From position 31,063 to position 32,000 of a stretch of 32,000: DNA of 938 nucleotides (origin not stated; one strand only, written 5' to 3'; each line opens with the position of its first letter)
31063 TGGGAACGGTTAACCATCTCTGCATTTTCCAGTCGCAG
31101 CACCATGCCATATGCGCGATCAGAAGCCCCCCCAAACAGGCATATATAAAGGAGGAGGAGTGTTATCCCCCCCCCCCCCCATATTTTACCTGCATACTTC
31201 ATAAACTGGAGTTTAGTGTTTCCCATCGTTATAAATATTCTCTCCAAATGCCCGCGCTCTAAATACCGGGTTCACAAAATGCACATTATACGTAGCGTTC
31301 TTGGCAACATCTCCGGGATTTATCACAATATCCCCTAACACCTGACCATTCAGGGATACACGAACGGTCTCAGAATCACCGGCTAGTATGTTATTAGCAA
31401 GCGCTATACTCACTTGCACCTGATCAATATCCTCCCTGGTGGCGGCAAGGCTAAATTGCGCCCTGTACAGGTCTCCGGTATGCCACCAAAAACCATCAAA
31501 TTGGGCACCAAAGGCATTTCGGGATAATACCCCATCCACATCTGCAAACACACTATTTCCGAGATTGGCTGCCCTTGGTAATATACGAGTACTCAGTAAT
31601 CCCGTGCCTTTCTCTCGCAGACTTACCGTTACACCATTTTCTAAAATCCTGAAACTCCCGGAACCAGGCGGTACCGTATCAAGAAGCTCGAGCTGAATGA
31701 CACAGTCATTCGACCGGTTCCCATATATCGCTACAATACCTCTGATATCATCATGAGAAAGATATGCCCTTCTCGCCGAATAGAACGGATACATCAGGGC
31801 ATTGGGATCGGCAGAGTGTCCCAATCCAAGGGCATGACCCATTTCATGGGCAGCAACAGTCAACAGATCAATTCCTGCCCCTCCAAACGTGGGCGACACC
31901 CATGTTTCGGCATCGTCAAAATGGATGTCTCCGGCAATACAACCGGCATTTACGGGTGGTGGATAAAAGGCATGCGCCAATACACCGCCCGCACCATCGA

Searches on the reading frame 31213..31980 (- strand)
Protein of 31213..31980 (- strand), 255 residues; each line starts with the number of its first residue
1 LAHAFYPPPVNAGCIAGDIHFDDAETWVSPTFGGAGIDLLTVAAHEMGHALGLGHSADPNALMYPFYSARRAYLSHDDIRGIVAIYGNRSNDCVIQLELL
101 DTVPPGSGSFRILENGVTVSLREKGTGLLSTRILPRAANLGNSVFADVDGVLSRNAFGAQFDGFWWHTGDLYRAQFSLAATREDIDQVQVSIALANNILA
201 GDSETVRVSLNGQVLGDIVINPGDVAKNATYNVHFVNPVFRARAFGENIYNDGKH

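Call 11: search_protein_families(library=pfam, proteins=[window:31213-31980:-])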
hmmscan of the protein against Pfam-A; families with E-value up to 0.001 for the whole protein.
window:31213-31980:- (255 aa): 1 family
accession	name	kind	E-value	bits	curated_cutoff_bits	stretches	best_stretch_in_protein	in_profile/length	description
PF00413.30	Peptidase_M10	-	1.1e-25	90.8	24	1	1-87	74-159/159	Matrixin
